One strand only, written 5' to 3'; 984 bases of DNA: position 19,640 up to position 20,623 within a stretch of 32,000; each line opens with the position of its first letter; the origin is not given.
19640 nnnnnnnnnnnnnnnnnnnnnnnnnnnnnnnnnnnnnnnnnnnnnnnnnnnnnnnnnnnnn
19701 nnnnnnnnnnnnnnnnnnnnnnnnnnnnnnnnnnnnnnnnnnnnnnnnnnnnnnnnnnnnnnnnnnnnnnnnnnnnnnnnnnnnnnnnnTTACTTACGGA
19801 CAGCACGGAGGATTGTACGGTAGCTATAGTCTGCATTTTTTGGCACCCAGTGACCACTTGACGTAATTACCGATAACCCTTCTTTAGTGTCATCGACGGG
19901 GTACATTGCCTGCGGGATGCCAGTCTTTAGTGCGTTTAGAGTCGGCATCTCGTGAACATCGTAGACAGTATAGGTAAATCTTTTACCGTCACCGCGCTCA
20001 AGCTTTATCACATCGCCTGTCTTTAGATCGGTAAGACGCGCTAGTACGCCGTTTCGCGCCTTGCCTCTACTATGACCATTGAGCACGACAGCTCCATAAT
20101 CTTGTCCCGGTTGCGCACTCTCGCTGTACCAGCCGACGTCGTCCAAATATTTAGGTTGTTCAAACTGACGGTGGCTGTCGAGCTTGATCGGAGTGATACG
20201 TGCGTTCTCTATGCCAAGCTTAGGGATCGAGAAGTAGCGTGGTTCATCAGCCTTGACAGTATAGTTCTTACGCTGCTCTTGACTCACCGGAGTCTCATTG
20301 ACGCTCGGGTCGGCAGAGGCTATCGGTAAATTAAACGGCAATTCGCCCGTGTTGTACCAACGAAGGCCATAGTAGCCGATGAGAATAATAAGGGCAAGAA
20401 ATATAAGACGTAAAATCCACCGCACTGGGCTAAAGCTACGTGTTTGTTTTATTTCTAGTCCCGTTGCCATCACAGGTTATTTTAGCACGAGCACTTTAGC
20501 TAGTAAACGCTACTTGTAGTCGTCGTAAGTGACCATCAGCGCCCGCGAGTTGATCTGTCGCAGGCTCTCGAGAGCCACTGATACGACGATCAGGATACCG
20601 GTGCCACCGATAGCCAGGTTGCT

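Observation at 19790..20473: Sortase-fold protein with no cysteine: the TLxTC site reads VITSS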

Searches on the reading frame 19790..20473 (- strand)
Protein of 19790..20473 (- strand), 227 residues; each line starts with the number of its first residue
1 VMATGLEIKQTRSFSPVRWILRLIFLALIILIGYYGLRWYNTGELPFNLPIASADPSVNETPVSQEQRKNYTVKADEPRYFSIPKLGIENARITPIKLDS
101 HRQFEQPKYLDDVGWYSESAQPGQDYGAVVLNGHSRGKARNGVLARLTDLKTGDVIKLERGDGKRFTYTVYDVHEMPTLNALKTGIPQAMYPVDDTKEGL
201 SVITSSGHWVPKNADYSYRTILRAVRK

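Call 3: search_protein_families(library=pfam, proteins=[window:19790-20473:-], max_evalue=1)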
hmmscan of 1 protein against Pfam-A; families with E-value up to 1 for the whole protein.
window:19790-20473:- (227 aa): 2 families
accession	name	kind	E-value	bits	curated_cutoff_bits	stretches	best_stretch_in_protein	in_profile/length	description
PF04203.18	Sortase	-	1.5e-13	51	26.6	1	83-226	3-124/125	Sortase domain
PF22268.1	DUF6954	-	0.24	11.5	27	1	18-37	2-21/58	Family of unknown function (DUF6954)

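Call 4: search_protein_families(library=ncbifam, proteins=[window:19790-20473:-], max_evalue=1)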
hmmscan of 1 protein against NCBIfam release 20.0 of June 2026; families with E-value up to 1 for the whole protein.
window:19790-20473:- (227 aa): 7 families
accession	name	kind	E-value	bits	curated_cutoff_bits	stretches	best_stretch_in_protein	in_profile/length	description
NF033748.1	class_F_sortase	subfamily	1.7e-22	79.7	166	1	72-223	5-151/155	class F sortase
NF058671.1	sortase_SrtD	exception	1e-05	25.3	140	1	109-172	87-143/187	class D sortase, LPxTATN-specific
NF033747.1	class_E_sortase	subfamily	1.6e-05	24.8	160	1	108-176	95-159/211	class E sortase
NF033746.1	class_D_sortase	subfamily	9.8e-05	22.2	165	1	112-173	36-90/135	class D sortase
TIGR01076.1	sortase_fam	subfamily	0.0007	19.4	39.35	1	113-174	27-87/136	sortase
TIGR03784.1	marine_sortase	equivalog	0.14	11.8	158.25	1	115-172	80-131/174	class GN sortase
NF008704.0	PRK11713.6-3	equivalog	0.21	10.8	216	1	147-209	26-84/227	16S rRNA (uracil(1498)-N(3))-methyltransferase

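Call 5: search_solved_structures(query=window:19790-20473:-, max_evalue=10, show_alignments=3)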
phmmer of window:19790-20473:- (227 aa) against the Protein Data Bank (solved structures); distinct sequences matched with E-value up to 10: 4.
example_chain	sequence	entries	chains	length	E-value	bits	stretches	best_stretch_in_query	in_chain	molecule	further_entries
7pb3_AAA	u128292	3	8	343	0.82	11.9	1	69-158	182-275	Proline racemase A (AsProR)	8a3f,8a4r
8ezr_B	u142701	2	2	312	1.4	11.1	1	61-116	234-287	HipT(Lp)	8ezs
7vkb_A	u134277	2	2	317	1.5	11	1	61-116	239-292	HipA_C domain-containing protein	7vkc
7wcf_A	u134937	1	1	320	1.5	11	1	61-116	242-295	HipA_C domain-containing protein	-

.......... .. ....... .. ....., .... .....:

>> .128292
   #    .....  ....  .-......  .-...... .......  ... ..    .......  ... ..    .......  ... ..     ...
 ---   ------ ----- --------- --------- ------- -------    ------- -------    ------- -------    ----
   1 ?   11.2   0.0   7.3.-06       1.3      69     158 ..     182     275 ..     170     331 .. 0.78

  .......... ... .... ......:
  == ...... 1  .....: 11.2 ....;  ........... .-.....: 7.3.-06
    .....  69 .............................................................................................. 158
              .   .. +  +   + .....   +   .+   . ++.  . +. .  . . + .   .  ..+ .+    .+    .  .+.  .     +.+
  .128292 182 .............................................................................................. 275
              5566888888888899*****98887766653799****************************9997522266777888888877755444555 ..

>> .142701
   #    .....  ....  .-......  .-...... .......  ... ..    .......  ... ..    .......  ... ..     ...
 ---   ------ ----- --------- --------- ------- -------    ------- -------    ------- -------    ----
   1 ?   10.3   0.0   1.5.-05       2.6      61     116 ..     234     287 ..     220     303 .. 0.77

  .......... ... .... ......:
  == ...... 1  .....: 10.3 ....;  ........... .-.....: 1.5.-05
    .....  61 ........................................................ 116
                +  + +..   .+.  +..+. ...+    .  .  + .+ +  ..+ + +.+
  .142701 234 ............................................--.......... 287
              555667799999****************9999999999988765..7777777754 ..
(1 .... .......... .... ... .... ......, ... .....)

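Call 6: find_homologous_proteins(query=window:19790-20473:-, max_evalue=0.001)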
Query window:19790-20473:- (227 aa): 7 proteins with E <= 0.001 among 138 candidates.
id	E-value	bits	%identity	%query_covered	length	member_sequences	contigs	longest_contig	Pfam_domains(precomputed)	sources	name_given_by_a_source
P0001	2.1e-149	513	100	100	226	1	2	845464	PF04203.19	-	-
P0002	6.6e-102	357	68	100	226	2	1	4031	PF04203.19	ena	-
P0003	4.1e-100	351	67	100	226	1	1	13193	PF04203.19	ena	-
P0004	1.6e-97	343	66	100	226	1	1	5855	PF04203.19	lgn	-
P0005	1.6e-91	323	69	89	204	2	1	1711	PF04203.19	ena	-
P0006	2.4e-60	221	45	97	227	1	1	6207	PF04203.19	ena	-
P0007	1.2e-55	206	51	83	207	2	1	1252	PF04203.19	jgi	-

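Call 12: find_related_loci(query=A1, collection=genome_contigs, flank=6000)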
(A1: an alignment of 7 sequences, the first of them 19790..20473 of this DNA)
Query A1 (227 aa) in genome_contigs; peptide patterns used: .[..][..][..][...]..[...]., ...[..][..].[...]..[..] (x = any residue, [..] = any of these).
30 stretches matched a pattern; 5 encode a relative of the query (tblastn E <= 1e-3); 5 distinct loci.
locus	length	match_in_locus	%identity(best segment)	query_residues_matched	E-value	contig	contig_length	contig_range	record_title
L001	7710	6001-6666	47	4-224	1e-71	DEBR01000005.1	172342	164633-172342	MAG TPA_asm: Candidatus Saccharibacteria bacterium UBA2951 UBA2951_contig_41, whole genome shotgun sequence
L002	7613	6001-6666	47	4-224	1e-70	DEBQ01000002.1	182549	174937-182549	MAG TPA_asm: Candidatus Saccharibacteria bacterium UBA2952 UBA2952_contig_44, whole genome shotgun sequence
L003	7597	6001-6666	43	4-224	1e-65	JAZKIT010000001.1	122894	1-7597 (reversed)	MAG: Patescibacteria group bacterium isolate ADI_DC_SW_02_SPN_11032020-bin060_1 DCSW02SPN_B060_1_000000000001, whole gen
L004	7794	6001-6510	33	57-209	5e-28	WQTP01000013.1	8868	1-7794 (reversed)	MAG: Candidatus Saccharibacteria bacterium isolate Co191P4bin22 JGI24696J40584_12960842, whole genome shotgun sequence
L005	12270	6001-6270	26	2-80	6e-5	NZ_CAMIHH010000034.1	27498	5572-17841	MAG: uncultured Flavobacterium sp. isolate vt5LrF4R0L_bin.1.MAG NODE_47_length_27498_cov_23.423897, whole genome shotgun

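Call 22: search_protein_representatives(alignment_id=A1)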
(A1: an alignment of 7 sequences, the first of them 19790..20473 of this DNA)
Query: 7 sequences, 226 profile positions. Proteins with E-value up to 0.001 (for the whole library): 8750; up to 1e-10: 2632; up to 1e-30: 465. The best 150 are listed.
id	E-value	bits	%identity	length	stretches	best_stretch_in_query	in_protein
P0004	1.3e-121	420.1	-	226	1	1-226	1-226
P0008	2.1e-88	311.5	-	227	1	2-224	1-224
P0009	3.2e-78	278.2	-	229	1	1-225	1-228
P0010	1.2e-72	259.9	-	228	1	1-225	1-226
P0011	1.8e-70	252.8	-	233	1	2-225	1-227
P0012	3.5e-68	245.3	-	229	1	1-224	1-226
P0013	3.6e-68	245.3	-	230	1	3-225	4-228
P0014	1.2e-65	237.1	-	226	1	2-226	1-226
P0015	1.6e-64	233.4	-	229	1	1-223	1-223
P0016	4.3e-63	228.7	-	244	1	2-225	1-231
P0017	4.4e-63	228.7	-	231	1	1-225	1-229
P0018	1.1e-62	227.4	-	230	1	1-225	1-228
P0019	2.4e-61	223.0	-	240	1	1-224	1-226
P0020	6.5e-58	211.7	-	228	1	12-224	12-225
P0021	1.5e-57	210.6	-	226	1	4-225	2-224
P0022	3.5e-56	206.1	-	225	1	5-225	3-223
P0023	1.9e-55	203.7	-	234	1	16-225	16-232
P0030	7.6e-48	178.8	-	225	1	9-224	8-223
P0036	6.1e-44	166.1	-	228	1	5-223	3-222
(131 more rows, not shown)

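Call 25: predict_structure(alignment_id=A1)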
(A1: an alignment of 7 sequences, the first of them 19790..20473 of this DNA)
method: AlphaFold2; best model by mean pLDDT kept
length: 227 residues; sequences in the alignment: 7
mean_pLDDT: 70.9   pTM: 0.62
mean pLDDT of the five models: 70.9, 53.9, 44.7, 40.1, 37.6
residues with pLDDT >= 90: 34; 70-90: 99; 50-70: 56; < 50: 38
segments of 3 or more residues with pLDDT < 50: 1-3, 5-11, 48-56, 134-142, 207-215
pLDDT, mean of each block of 10 residues (from residue 1): 45 65 88 74 53 45 80 91 86 81 68 81 78 45 63 92 92 76 64 71 59 51 85
secondary structure, 60 per line:
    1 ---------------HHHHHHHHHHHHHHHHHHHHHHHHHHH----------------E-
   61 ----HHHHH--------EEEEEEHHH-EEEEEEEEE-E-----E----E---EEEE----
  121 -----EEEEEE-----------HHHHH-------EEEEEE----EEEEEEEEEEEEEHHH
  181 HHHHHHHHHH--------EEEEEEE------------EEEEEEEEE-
elements in order: H16-42 H65-69 E78-83 E88-96 E113-116 E126-131 H143-147 E155-160 E165-177 H178-190 E199-205 E218-226

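Call 33: fold_search(model_id=the predicted structure, library=pdb)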
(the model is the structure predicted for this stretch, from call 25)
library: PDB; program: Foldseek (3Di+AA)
matches with E <= 10: 255; with E <= 0.001: 71
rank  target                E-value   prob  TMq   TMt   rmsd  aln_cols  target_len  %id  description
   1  5utt_A                1.2e-08  1.00  0.47  0.58   4.9       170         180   18  SrtA sortase from Actinomyces oris (released 2017-03-01)
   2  4d70_A                1.7e-08  1.00  0.43  0.60   6.7       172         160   17  Structural, biophysical and biochemical analyses of a Clostridium perfringens Sortase D5 transpeptidase (released 2015-07-15)
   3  3rbj_B                2.3e-08  1.00  0.46  0.54   9.8       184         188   17  Crystal Structure of the lid-mutant of Streptococcus agalactiae Sortase C1 (released 2011-09-07)
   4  2xwg_A                3.0e-08  1.00  0.47  0.57  13.9       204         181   16  Crystal structure of sortase C-1 from Actinomyces oris (formerly Actinomyces naeslundii) (released 2011-02-23)
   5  7d6t_A                3.6e-08  1.00  0.45  0.53  16.1       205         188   19  X-ray structure of Clostridium perfringens sortase C with the C-terminal cell wall sorting motif. (released 2021-06-02)
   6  2xwg_D                3.8e-08  1.00  0.45  0.55   7.9       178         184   19  Crystal structure of sortase C-1 from Actinomyces oris (formerly Actinomyces naeslundii) (released 2011-02-23)
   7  2xwg_B                4.9e-08  1.00  0.45  0.54   7.5       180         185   16  Crystal structure of sortase C-1 from Actinomyces oris (formerly Actinomyces naeslundii) (released 2011-02-23)
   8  5k9a                  5.2e-08  1.00  0.46  0.49   4.1       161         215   20  Sortase A from Corynebacterium diphtheriae (released 2016-06-15)
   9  6bwe_B                5.9e-08  1.00  0.44  0.52   6.0       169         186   19  Sortase A from Corynebacterium diphtheriae, lid mutant (released 2017-12-27)
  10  6ixz_B                8.0e-08  1.00  0.46  0.57  15.8       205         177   18  X-ray structure of sortase C from Clostridium perfringens SM101 (released 2019-08-14)
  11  2xwg_E                8.0e-08  1.00  0.47  0.58   8.8       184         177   16  Crystal structure of sortase C-1 from Actinomyces oris (formerly Actinomyces naeslundii) (released 2011-02-23)
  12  6bwe_A                1.0e-07  1.00  0.45  0.53   5.9       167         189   20  Sortase A from Corynebacterium diphtheriae, lid mutant (released 2017-12-27)
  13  2xwg_C                1.2e-07  1.00  0.45  0.57   7.8       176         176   19  Crystal structure of sortase C-1 from Actinomyces oris (formerly Actinomyces naeslundii) (released 2011-02-23)
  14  7cg9                  1.4e-07  1.00  0.48  0.56   4.3       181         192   13  Crystal structure of pilin-specific sortase SrtC1 from Lactobacillus rhamnosus GG (released 2022-03-02)
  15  6ixz_A                1.4e-07  1.00  0.43  0.51  15.7       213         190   18  X-ray structure of sortase C from Clostridium perfringens SM101 (released 2019-08-14)
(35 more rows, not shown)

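Call 34: find_encoding_contigs(protein=P0003, flank=6000, max_places=3)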
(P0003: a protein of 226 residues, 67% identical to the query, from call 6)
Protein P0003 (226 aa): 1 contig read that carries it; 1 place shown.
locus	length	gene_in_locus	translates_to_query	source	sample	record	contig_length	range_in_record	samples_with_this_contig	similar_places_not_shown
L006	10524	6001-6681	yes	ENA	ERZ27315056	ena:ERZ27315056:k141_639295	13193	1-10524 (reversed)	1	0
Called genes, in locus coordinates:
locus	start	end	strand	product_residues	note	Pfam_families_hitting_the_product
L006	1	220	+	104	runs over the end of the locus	PF00366:Ribosomal_S17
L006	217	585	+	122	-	PF00238:Ribosomal_L14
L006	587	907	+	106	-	PF22682:Ribosomal_uL24m-like (weak), PF00467:KOW (weak), PF17136:ribosomal_L24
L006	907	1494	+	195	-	PF00281:Ribosomal_L5, PF00673:Ribosomal_L5_C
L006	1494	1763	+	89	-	PF00253:Ribosomal_S14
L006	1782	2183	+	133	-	PF00410:Ribosomal_S8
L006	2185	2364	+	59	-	-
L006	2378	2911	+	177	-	PF00347:Ribosomal_L6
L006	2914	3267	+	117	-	PF00861:Ribosomal_L18p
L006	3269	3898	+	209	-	PF00333:Ribosomal_S5, PF03719:Ribosomal_S5_C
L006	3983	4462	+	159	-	PF00828:Ribosomal_L27A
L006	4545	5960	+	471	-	PF00344:SecY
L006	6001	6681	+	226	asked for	PF04203:Sortase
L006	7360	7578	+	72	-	PF01176:eIF-1a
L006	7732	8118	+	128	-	PF00416:Ribosomal_S13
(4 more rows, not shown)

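Call 35: find_encoding_contigs(protein=P0006, flank=6000, max_places=3)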
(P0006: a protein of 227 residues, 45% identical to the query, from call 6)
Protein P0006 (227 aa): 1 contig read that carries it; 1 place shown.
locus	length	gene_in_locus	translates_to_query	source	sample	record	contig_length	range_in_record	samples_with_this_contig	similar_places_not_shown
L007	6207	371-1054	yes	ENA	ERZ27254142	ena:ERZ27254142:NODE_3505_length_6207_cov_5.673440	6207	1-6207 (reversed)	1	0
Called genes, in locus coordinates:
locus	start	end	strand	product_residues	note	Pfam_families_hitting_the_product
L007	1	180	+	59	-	?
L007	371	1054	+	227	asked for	PF04203:Sortase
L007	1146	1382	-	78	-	-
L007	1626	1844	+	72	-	PF01176:eIF-1a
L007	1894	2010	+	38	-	PF00444:Ribosomal_L36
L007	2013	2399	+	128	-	PF00416:Ribosomal_S13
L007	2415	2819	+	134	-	PF00411:Ribosomal_S11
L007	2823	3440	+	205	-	PF00163:Ribosomal_S4, PF01479:S4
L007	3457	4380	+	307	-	PF01193:RNA_pol_L, PF14520:HHH_5 (faint), PF01000:RNA_pol_A_bac, PF03118:RNA_pol_A_CTD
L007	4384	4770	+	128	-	PF01196:Ribosomal_L17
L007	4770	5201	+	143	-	PF00572:Ribosomal_L13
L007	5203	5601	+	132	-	PF00380:Ribosomal_S9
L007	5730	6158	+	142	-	-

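Call 36: find_encoding_contigs(protein=P0010, flank=6000, max_places=3)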
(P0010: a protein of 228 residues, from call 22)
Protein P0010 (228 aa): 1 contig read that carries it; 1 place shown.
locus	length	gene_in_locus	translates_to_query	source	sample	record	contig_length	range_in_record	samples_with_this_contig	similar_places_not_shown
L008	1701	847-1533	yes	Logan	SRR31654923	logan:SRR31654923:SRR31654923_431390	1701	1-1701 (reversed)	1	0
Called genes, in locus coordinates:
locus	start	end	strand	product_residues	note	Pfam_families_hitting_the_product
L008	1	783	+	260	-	?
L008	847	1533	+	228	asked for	PF04203:Sortase (weak)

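Call 37: find_encoding_contigs(protein=P0017, flank=5000, max_places=2)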
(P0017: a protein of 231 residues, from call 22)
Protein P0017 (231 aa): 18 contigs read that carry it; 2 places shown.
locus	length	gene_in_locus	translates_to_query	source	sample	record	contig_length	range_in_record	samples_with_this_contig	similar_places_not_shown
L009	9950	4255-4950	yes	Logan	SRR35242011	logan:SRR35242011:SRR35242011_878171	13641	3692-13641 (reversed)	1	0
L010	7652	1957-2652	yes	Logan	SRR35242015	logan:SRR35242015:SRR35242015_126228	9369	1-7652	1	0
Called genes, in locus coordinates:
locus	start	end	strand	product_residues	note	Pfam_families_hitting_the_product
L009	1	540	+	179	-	?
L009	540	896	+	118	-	PF00861:Ribosomal_L18p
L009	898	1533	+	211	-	PF00333:Ribosomal_S5, PF03719:Ribosomal_S5_C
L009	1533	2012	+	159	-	PF00828:Ribosomal_L27A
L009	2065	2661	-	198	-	-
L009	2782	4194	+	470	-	PF00344:SecY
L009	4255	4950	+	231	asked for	PF04203:Sortase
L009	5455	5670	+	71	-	PF01176:eIF-1a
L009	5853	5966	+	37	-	-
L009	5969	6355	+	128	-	PF00416:Ribosomal_S13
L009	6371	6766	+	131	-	PF00411:Ribosomal_S11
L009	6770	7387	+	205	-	PF00163:Ribosomal_S4, PF01479:S4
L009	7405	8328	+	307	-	PF01193:RNA_pol_L, PF14520:HHH_5 (faint), PF01000:RNA_pol_A_bac, PF03118:RNA_pol_A_CTD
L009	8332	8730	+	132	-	PF01196:Ribosomal_L17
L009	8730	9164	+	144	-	PF00572:Ribosomal_L13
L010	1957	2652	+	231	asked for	PF04203:Sortase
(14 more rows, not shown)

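Call 38: find_encoding_contigs(protein=P0036, flank=5000, max_places=2)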
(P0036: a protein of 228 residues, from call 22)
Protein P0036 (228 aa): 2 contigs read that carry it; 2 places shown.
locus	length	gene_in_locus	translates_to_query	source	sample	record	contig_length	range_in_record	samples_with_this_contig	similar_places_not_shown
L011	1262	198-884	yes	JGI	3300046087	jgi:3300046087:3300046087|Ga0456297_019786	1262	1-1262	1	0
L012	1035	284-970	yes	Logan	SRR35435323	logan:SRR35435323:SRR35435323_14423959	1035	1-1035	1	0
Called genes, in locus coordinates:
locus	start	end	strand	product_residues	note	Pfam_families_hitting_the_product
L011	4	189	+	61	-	-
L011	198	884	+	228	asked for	PF04203:Sortase (weak)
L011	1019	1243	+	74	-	PF01176:eIF-1a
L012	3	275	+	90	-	?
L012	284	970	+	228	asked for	PF04203:Sortase (weak)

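Call 39: find_encoding_contigs(protein=P0016, flank=5000, max_places=2)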
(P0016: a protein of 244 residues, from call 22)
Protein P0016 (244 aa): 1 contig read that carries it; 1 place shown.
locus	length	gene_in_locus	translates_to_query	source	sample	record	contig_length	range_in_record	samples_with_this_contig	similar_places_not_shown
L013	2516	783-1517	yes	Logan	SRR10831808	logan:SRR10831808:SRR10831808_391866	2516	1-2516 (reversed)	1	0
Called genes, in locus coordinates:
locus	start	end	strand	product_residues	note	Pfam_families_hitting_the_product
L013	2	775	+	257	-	?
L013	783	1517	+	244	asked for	PF04203:Sortase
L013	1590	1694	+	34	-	-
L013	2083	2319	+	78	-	PF01176:eIF-1a, PF16745:RsgA_N (weak)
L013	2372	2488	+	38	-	PF00444:Ribosomal_L36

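Call 40: find_encoding_contigs(protein=P0023, flank=5000, max_places=2)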
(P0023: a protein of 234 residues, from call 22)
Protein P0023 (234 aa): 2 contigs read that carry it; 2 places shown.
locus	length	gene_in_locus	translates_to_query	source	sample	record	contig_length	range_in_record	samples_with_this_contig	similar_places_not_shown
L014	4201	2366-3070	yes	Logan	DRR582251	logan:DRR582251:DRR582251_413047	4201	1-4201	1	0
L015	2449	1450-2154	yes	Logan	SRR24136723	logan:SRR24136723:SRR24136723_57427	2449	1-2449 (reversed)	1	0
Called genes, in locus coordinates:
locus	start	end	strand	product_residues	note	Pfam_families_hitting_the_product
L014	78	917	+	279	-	PF02673:BacA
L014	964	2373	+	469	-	PF00344:SecY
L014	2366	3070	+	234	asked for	PF04203:Sortase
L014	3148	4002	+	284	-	PF00702:Hydrolase (weak), PF12710:HAD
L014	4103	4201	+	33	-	?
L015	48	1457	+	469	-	PF00344:SecY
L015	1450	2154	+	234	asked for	PF04203:Sortase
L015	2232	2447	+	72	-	?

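Call 41: predict_structure(alignment_id=A2)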
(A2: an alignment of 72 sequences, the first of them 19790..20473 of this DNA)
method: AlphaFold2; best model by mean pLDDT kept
length: 227 residues; sequences in the alignment: 72
mean_pLDDT: 93.5   pTM: 0.86
mean pLDDT of the five models: 93.5, 93.4, 93.3, 93.2, 92.9
residues with pLDDT >= 90: 195; 70-90: 22; 50-70: 8; < 50: 2
segments of 3 or more residues with pLDDT < 50: none
pLDDT, mean of each block of 10 residues (from residue 1): 66 88 98 95 85 78 97 98 98 97 94 98 97 95 97 98 98 97 95 95 95 94 98
secondary structure, 60 per line:
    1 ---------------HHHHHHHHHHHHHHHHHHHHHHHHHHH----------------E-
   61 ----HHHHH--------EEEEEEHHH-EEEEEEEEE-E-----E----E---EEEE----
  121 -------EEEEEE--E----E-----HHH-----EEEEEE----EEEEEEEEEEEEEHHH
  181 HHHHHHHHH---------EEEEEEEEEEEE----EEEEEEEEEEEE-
elements in order: H16-42 H65-69 E78-83 E88-96 E113-116 E128-133 E155-160 E165-177 H178-189 E199-210 E215-226
